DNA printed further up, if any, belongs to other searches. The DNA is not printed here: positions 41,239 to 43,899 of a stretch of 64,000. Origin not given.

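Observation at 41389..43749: Family-B DNA polymerase with intact polymerase motifs but a degenerate Exo I site (DxE replaced by NVT)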

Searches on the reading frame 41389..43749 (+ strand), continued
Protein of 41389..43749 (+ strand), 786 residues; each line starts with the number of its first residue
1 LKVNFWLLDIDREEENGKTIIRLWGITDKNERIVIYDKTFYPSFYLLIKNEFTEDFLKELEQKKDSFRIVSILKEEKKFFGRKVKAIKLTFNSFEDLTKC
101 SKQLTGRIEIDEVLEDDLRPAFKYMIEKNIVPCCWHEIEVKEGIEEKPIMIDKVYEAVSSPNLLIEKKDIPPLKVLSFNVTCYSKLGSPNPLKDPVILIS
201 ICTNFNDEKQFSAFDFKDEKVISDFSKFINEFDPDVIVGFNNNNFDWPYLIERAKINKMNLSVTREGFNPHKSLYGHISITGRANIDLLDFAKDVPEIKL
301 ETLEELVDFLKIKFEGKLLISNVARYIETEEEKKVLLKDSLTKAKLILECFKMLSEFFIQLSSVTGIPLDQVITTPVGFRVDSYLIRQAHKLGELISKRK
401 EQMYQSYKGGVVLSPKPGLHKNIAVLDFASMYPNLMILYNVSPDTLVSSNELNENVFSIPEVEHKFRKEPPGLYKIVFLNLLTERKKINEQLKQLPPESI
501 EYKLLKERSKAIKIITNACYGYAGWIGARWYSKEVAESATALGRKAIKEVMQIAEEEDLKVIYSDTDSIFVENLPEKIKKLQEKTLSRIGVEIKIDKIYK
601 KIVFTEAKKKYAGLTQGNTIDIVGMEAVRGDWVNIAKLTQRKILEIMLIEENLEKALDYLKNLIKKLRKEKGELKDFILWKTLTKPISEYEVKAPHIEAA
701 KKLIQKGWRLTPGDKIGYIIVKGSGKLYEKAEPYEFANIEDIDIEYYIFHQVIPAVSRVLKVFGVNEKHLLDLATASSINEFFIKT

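Call 26: list_cluster_members(proteins=[P0121, P0125, P0129, P0135, P0122, P0123, P0124, P0126, P0128, P0130])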
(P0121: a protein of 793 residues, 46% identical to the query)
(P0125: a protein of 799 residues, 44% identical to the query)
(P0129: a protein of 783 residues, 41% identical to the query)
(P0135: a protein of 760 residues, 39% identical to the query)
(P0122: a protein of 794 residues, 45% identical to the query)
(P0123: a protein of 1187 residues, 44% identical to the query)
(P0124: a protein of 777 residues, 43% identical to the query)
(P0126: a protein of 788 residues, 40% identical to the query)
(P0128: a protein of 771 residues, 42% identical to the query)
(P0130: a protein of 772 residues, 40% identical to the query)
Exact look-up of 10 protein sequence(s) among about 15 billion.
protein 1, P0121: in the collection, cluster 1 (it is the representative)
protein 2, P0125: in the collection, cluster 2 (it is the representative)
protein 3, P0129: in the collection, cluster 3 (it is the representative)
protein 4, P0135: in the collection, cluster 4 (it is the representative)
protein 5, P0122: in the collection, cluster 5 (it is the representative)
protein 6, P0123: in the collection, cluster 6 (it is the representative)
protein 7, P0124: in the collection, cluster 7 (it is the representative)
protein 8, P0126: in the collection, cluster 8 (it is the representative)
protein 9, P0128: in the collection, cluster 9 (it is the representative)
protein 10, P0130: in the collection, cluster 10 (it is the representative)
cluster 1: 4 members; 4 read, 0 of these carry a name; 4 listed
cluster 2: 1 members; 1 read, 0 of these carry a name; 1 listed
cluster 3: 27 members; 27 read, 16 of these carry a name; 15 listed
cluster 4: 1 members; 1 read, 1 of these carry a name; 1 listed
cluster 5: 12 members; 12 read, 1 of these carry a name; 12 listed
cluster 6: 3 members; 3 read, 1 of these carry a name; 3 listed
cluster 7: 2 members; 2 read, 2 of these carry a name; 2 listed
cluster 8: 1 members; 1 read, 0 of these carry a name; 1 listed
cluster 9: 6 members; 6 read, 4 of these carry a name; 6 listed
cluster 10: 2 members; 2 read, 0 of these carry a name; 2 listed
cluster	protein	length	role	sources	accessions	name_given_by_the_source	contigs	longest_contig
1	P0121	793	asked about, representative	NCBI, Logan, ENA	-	-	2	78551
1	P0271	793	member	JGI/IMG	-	-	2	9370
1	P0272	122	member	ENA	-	-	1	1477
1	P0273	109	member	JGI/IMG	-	-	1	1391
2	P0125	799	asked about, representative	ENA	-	-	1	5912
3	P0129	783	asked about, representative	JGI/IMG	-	-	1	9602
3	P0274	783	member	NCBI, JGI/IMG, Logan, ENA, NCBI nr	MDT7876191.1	MAG: DNA polymerase II [Sulfolobaceae archaeon] | DNA polymerase I | DNA polymerase II [Sulfolobaceae archaeon]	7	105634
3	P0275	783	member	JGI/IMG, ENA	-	DNA polymerase I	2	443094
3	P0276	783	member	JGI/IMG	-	DNA polymerase I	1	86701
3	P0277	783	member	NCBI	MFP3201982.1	MAG: DNA polymerase II [Sulfolobus sp.]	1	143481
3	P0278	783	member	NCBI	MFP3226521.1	MAG: DNA polymerase II [Sulfolobaceae archaeon]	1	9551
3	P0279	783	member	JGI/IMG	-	DNA polymerase I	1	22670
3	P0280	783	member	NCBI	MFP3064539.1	MAG: DNA polymerase II [Sulfolobus sp.]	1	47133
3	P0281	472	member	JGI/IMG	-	DNA polymerase I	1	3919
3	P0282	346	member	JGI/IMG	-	DNA polymerase I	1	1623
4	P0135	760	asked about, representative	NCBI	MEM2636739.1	MAG: DNA-directed DNA polymerase [Candidatus Korarchaeota archaeon]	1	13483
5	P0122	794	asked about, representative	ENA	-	-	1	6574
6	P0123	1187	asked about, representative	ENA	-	-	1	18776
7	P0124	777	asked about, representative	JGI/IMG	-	DNA polymerase I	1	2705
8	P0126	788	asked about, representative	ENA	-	-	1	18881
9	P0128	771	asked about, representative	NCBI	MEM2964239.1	MAG: DNA-directed DNA polymerase [Candidatus Bathyarchaeia archaeon]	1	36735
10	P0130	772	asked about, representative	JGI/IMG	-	-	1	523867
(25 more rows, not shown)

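Call 27: list_cluster_members(proteins=[P0131, P0132, P0133, P0134, P0137, P0138, P0140, P0141, P0143, P0226])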
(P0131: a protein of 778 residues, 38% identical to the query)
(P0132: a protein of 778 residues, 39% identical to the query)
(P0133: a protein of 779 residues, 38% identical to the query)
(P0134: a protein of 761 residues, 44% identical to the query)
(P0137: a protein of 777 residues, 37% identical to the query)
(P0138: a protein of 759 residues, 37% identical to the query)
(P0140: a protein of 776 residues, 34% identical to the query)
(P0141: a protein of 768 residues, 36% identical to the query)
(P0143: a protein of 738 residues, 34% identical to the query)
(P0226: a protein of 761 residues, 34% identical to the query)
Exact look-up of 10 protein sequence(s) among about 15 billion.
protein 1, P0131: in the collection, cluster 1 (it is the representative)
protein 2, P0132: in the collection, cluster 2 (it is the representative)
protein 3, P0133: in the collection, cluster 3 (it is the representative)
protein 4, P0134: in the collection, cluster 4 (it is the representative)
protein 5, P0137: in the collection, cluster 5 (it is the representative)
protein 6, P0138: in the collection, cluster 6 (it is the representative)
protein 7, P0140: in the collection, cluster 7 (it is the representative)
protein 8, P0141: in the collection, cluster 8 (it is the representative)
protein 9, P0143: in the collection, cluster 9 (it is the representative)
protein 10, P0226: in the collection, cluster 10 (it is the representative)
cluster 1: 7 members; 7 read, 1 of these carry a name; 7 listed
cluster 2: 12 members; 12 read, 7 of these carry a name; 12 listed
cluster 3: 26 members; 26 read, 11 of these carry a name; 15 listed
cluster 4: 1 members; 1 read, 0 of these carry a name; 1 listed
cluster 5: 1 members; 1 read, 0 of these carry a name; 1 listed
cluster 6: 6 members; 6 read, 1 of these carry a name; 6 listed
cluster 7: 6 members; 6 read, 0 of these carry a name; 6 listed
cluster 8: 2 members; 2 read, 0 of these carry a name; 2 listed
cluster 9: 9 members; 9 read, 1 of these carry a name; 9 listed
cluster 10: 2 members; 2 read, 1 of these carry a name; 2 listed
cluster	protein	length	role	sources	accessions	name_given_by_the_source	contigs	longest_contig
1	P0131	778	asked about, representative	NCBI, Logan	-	-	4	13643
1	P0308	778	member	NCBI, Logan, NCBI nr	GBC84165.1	DNA polymerase II [bacterium HR11]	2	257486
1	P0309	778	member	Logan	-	-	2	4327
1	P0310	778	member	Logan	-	-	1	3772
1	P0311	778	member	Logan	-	-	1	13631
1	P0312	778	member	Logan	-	-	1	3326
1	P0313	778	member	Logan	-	-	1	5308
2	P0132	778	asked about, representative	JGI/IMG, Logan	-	DNA polymerase I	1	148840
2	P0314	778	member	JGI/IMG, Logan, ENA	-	DNA polymerase I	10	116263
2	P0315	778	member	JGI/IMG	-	DNA polymerase I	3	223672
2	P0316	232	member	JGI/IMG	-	DNA polymerase I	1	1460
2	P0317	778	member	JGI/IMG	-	DNA polymerase I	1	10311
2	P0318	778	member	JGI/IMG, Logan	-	DNA polymerase I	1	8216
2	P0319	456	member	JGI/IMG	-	DNA polymerase I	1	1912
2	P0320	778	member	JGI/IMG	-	-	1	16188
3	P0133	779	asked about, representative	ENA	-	-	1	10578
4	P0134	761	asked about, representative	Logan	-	-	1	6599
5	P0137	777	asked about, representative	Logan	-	-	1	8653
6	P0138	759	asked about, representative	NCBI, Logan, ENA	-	-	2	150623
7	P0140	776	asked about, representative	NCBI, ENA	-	-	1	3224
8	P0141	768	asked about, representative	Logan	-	-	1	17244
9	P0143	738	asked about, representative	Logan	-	-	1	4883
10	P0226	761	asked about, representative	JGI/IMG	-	DNA polymerase I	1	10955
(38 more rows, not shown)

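Call 40: search_protein_families(library=pfam, proteins=[L003:13961-17482:+, L003:12726-13796:-, L003:9203-9943:+, L003:8593-9222:+, L003:5141-6571:+, L001:12976-13389:+], max_evalue=0.0001)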
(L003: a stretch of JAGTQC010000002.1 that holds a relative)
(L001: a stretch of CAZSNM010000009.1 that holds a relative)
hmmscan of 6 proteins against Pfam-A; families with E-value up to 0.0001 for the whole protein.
L003:13961-17482:+ (1173 aa): 6 families
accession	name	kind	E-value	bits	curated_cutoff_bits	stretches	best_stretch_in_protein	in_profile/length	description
PF02463.25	SMC_N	-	2.5e-64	217.1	40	1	3-1155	1-216/220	RecF/RecN/SMC N terminal domain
PF13476.12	AAA_23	-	8.1e-18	66.2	27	1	6-306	1-200/201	AAA domain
PF06470.18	SMC_hinge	-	1e-17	65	22.5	1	521-634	2-115/116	SMC proteins Flexible Hinge Domain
PF13304.12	AAA_21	-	1.6e-13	51.8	27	2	27-50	1-24/304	AAA domain, putative AbiEii toxin, Type IV TA system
PF13175.12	AAA_15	-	6.7e-13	49.4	32.1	1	3-359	2-260/374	AAA ATPase domain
PF13555.12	AAA_29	-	1e-05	25.6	27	1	6-48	3-45/61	P-loop containing region of AAA domain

L003:12726-13796:- (356 aa): 2 families
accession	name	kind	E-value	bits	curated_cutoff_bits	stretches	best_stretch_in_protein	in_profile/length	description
PF00557.29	Peptidase_M24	-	1.7e-62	211.3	23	1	142-344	2-208/208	Metallopeptidase family M24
PF01321.24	Creatinase_N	-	2.7e-07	31.6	22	1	12-133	1-127/128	Creatinase/Prolidase N-terminal domain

L003:9203-9943:+ (246 aa): 4 families
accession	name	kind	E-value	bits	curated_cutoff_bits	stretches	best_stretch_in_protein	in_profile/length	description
PF00005.33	ABC_tran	-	5.7e-34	118.1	25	1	21-166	1-137/137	ABC transporter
PF13304.12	AAA_21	-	1.2e-10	42.4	27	1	34-57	2-25/304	AAA domain, putative AbiEii toxin, Type IV TA system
PF02463.25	SMC_N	-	2.6e-06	27.5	40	0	32-51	25-44/220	RecF/RecN/SMC N terminal domain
PF13555.12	AAA_29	-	8.1e-05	22.7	27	0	23-51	16-42/61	P-loop containing region of AAA domain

L003:8593-9222:+ (209 aa): 2 families
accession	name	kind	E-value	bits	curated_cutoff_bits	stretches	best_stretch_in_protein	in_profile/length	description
PF00005.33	ABC_tran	-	7.2e-16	59.5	25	1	1-133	30-137/137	ABC transporter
PF13304.12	AAA_21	-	5.7e-05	23.8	27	1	90-157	194-292/304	AAA domain, putative AbiEii toxin, Type IV TA system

L003:5141-6571:+ (476 aa): 3 families
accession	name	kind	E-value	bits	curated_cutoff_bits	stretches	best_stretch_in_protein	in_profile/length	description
PF13458.12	Peripla_BP_6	-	3.3e-51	175.4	31.7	1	121-452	1-331/343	Periplasmic binding protein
PF01094.35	ANF_receptor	-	3.7e-36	125.4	25.4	1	145-450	6-341/353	Receptor family ligand binding region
PF13433.12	Peripla_BP_5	-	6.9e-14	52.1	27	1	122-217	1-96/363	Periplasmic binding protein domain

L001:12976-13389:+ (137 aa): 2 families
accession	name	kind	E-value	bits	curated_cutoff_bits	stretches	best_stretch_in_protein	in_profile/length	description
PF00534.26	Glycos_transf_1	-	1.6e-19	70.6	26.4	1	4-124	38-168/172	Glycosyl transferases group 1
PF13692.12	Glyco_trans_1_4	-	9.4e-15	55.6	27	1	6-111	27-140/142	Glycosyl transferases group 1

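Call 41: find_encoding_contigs(protein=P0079, flank=10000, max_places=2)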
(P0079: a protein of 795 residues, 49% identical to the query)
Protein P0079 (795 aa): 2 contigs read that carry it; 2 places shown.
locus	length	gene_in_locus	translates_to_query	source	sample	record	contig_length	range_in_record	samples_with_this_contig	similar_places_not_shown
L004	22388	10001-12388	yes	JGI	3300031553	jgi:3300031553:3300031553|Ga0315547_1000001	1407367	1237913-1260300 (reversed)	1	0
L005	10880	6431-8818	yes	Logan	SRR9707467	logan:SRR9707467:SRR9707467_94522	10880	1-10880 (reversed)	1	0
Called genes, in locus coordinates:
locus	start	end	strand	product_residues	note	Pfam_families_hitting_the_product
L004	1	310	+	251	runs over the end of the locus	-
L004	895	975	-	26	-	-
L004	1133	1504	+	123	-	-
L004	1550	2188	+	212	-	PF06195:DUF996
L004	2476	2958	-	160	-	PF00589:Phage_integrase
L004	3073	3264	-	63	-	-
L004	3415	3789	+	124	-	-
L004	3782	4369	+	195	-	PF13238:AAA_18, PF13207:AAA_17 (weak)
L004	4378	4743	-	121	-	PF04471:Mrr_cat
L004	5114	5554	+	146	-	PF01325:Fe_dep_repress, PF02742:Fe_dep_repr_C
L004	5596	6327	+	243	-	PF02535:Zip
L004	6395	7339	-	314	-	PF22082:TtuA_LIM_N (weak), PF01171:ATP_bind_3, PF03054:tRNA_Me_trans (weak), PF16503:zn-ribbon_14 (weak)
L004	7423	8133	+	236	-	PF01909:NTP_transf_2 (weak)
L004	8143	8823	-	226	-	PF00352:TBP, PF11858:DUF3378 (faint), PF00352:TBP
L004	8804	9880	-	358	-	PF26356:Pelota_N, PF03465:eRF1_3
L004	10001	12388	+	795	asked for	PF03104:DNA_pol_B_exo1, PF00136:DNA_pol_B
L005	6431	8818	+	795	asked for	PF03104:DNA_pol_B_exo1, PF00136:DNA_pol_B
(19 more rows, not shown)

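Call 42: find_encoding_contigs(protein=P0009, flank=10000, max_places=2)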
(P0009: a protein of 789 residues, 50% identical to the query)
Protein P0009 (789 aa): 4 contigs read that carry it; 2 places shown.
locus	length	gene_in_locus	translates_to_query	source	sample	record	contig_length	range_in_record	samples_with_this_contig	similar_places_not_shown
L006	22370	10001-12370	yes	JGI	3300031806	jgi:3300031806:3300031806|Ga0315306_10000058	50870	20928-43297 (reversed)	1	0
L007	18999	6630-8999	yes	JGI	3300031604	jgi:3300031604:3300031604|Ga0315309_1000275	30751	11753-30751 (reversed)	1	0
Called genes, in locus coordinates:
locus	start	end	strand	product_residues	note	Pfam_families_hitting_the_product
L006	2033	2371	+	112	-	PF04430:DUF498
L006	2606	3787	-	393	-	PF00464:SHMT, PF01212:Beta_elim_lyase (faint), PF00155:Aminotran_1_2 (weak)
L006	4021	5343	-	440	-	PF04055:Radical_SAM, PF13186:SPASM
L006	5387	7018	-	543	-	-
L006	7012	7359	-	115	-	PF24440:DUF7559 (faint), PF13248:Zn_ribbon_3 (faint)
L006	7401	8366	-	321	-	PF13421:Band_7_1, PF01145:Band_7, PF17032:Zn_ribbon_15 (faint), PF13248:Zn_ribbon_3 (faint), PF12172:zf-ChsH2 (faint), PF12773:DZR, PF13240:Zn_Ribbon_1 (weak)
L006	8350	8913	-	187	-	-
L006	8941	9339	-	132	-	PF00411:Ribosomal_S11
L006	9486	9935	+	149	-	PF13527:Acetyltransf_9 (weak), PF00583:Acetyltransf_1, PF13480:Acetyltransf_6 (faint), PF13673:Acetyltransf_10, PF13508:Acetyltransf_7, PF08445:FR47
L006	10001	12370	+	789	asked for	PF03104:DNA_pol_B_exo1, PF00136:DNA_pol_B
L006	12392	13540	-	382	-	PF01751:Toprim, PF13155:Toprim_2 (weak), PF13662:Toprim_4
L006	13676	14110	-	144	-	-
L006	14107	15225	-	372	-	PF00579:tRNA-synt_1b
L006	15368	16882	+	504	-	PF01409:tRNA-synt_2d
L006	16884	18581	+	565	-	PF03484:B5, PF17759:tRNA_synthFbeta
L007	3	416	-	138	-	?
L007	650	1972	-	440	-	PF04055:Radical_SAM, PF13186:SPASM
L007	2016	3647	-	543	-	-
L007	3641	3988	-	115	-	PF24440:DUF7559 (faint), PF13248:Zn_ribbon_3 (faint)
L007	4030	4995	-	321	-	PF13421:Band_7_1, PF01145:Band_7, PF17032:Zn_ribbon_15 (faint), PF13248:Zn_ribbon_3 (faint), PF12172:zf-ChsH2 (faint), PF12773:DZR, PF13240:Zn_Ribbon_1 (weak)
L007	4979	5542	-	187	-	-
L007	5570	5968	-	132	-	PF00411:Ribosomal_S11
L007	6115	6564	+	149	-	PF13527:Acetyltransf_9 (weak), PF00583:Acetyltransf_1, PF13480:Acetyltransf_6 (faint), PF13673:Acetyltransf_10, PF13508:Acetyltransf_7, PF08445:FR47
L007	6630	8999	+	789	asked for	PF03104:DNA_pol_B_exo1, PF00136:DNA_pol_B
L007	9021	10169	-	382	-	PF01751:Toprim, PF13155:Toprim_2 (weak), PF13662:Toprim_4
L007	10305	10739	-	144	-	-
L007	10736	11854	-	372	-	PF00579:tRNA-synt_1b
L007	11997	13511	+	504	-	PF01409:tRNA-synt_2d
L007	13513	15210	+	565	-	PF03484:B5, PF17759:tRNA_synthFbeta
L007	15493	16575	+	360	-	PF00579:tRNA-synt_1b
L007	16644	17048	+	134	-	PF01751:Toprim (weak)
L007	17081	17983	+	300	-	PF00557:Peptidase_M24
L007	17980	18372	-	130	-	-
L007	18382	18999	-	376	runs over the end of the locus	PF07431:DUF1512, PF23542:DUF1512_C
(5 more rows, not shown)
